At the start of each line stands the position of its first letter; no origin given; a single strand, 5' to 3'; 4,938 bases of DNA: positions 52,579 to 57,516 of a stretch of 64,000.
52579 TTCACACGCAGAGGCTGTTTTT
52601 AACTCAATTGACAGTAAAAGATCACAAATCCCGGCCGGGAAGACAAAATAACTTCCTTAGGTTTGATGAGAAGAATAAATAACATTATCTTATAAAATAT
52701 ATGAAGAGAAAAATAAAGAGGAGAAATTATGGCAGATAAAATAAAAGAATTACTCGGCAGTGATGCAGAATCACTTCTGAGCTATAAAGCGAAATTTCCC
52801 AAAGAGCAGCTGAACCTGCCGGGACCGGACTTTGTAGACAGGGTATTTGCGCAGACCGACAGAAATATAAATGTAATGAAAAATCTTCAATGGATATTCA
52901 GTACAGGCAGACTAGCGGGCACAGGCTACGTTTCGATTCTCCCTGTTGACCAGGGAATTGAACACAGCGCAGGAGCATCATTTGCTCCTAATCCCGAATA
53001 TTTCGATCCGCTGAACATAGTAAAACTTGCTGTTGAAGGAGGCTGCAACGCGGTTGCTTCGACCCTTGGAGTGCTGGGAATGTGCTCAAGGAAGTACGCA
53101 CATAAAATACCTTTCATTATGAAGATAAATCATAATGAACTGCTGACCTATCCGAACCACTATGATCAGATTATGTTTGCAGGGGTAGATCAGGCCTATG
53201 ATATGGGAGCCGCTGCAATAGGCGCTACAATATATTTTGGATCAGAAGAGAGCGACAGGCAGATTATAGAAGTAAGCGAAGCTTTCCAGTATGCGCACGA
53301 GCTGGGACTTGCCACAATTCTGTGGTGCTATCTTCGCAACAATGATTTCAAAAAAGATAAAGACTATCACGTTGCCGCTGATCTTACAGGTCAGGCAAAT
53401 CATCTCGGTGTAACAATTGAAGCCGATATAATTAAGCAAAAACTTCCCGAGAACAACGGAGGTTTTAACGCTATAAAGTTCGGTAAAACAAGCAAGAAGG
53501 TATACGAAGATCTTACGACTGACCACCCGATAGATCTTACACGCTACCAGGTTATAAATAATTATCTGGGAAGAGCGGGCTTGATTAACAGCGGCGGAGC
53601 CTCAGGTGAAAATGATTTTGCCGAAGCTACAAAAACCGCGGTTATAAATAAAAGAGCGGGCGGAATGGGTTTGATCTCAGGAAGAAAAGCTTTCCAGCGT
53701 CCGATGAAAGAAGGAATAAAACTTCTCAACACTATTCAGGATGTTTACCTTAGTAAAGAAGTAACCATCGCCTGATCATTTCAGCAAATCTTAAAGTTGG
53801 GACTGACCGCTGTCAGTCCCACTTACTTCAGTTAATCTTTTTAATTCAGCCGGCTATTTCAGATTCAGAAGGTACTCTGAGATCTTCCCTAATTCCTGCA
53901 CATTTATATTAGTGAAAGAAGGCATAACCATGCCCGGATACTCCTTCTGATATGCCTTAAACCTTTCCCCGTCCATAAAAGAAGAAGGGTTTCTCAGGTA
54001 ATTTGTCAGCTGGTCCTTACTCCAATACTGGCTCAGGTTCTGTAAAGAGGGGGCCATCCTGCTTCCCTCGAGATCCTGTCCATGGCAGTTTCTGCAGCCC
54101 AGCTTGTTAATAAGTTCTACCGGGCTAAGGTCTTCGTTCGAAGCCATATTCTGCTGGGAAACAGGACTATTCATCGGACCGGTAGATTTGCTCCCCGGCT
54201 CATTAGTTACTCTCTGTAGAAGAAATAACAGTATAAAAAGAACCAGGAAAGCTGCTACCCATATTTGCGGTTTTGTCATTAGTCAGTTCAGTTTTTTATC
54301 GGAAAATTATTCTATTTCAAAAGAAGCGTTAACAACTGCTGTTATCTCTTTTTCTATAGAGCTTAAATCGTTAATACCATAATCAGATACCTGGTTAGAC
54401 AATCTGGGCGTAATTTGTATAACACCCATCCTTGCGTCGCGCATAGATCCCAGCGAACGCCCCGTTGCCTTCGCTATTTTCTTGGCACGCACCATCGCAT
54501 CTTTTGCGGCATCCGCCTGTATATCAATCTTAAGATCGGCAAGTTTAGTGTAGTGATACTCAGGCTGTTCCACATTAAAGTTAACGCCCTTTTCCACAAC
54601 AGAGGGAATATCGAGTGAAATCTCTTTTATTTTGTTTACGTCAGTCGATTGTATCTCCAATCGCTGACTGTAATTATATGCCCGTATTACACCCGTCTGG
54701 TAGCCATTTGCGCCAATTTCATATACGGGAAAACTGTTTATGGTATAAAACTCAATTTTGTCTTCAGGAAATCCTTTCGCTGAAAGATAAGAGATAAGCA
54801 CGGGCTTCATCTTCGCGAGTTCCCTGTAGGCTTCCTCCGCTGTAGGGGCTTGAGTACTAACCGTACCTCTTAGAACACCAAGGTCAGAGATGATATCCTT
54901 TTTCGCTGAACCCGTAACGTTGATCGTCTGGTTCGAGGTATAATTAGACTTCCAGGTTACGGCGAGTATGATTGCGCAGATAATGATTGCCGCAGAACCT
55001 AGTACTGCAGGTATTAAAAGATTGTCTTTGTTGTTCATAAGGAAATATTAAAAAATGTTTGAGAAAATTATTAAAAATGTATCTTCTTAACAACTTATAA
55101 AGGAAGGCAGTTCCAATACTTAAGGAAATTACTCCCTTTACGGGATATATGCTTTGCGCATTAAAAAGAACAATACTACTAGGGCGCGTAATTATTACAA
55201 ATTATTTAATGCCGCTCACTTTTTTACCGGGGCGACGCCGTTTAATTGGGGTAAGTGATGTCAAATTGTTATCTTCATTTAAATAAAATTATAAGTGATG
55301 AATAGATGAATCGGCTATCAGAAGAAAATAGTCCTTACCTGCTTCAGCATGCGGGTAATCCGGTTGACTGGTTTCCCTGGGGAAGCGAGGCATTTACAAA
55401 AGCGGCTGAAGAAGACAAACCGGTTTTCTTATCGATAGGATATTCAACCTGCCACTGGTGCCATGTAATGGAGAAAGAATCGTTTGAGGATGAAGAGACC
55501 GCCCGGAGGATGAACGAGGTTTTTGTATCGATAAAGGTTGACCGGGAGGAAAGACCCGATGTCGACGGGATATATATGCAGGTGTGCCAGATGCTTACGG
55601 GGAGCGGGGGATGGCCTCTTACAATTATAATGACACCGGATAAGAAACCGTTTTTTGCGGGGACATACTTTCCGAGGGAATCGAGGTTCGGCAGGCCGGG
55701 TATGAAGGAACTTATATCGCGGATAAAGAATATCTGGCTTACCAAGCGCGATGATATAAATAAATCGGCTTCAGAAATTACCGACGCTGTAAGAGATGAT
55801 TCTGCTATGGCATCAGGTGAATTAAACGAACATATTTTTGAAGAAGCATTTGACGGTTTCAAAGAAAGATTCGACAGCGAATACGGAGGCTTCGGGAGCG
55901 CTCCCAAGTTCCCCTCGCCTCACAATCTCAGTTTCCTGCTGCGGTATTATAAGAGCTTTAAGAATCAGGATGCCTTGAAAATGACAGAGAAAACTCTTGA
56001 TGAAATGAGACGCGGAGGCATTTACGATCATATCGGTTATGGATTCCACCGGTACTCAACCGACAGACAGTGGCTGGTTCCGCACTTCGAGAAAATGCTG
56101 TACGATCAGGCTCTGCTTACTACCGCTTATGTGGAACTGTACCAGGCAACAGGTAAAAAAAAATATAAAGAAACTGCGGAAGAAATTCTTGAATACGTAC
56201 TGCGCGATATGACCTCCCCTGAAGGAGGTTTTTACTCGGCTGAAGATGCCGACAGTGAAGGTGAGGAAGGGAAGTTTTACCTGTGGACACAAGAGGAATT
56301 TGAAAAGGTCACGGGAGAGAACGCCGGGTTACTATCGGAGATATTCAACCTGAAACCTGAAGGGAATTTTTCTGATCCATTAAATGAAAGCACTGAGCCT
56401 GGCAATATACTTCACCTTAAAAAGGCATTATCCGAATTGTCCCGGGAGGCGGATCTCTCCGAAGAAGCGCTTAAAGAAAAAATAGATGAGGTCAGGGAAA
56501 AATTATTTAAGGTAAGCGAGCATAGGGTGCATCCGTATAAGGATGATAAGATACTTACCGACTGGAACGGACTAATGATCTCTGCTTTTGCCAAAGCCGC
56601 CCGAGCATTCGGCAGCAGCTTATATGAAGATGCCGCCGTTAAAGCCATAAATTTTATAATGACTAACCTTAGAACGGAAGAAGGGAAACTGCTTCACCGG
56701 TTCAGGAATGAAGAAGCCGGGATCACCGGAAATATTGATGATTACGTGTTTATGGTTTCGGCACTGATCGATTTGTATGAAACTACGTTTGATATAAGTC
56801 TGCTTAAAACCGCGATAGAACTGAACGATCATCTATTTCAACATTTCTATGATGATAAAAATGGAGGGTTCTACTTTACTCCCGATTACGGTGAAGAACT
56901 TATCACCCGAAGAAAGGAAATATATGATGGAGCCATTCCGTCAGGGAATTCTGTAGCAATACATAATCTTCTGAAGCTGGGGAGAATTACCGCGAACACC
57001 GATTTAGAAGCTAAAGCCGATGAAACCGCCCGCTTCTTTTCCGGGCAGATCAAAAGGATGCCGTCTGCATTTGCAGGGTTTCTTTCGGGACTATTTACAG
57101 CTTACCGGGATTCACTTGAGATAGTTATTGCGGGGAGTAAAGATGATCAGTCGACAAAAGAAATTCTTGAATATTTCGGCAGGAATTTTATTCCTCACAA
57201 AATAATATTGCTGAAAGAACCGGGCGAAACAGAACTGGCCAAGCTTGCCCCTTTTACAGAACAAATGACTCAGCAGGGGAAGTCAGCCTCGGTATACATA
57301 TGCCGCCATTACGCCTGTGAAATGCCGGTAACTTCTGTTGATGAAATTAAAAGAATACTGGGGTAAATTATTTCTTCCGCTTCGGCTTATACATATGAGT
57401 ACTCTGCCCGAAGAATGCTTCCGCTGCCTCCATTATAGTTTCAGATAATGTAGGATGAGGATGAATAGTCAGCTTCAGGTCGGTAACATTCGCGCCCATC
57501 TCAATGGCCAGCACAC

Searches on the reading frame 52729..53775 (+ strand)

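Call 48: search_protein_families(library=pfam, proteins=[window:52729-53775:+], max_evalue=0.00001)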
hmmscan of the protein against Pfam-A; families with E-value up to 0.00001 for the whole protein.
window:52729-53775:+ (348 aa): 1 family
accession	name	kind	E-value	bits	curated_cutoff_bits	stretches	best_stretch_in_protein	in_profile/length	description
PF01791.15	DeoC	-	3.9e-63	213.6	23.8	1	69-324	2-229/229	DeoC/LacD family aldolase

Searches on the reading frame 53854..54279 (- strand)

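Call 48: search_protein_families(library=pfam, proteins=[window:53854-54279:-], max_evalue=0.00001)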
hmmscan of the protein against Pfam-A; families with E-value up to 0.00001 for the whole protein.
window:53854-54279:- (141 aa): 2 families
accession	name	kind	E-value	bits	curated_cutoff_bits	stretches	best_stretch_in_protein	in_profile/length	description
PF00034.26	Cytochrom_C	-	1.5e-08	36.2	21.3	1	59-141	9-90/90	Cytochrome c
PF13442.11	Cytochrome_CBB3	-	4.1e-06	27.5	27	0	56-137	9-68/68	Cytochrome C oxidase, cbb3-type, subunit III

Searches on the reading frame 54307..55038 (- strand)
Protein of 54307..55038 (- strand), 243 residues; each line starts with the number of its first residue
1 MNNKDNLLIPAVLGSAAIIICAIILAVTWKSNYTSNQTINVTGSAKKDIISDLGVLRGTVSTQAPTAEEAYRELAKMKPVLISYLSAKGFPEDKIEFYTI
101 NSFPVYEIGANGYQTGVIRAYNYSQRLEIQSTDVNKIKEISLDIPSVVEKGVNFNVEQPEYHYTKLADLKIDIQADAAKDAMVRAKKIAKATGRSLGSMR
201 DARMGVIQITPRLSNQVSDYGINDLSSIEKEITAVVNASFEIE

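Call 48: search_protein_families(library=pfam, proteins=[window:54307-55038:-], max_evalue=0.00001)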
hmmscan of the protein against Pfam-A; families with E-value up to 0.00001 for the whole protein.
window:54307-55038:- (243 aa): 1 family
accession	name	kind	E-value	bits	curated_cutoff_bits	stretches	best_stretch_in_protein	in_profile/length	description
PF04402.19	SIMPL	-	4.7e-27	96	25.2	1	39-240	1-205/205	Protein of unknown function (DUF541)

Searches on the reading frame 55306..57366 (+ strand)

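Call 48: search_protein_families(library=pfam, proteins=[window:55306-57366:+], max_evalue=0.00001)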
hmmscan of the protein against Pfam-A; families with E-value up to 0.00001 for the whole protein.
window:55306-57366:+ (686 aa): 3 families
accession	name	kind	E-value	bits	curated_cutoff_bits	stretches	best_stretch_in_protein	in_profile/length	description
PF03190.21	Thioredox_DsbH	-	1.4e-77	259.7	27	1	2-162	2-162/163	Protein of unknown function, DUF255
PF13899.12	Thioredoxin_7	-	1.7e-08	34.9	27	1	22-85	2-65/83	Thioredoxin-like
PF07470.19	Glyco_hydro_88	-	3e-08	33.5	26.6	0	211-312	38-121/352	Glycosyl Hydrolase Family 88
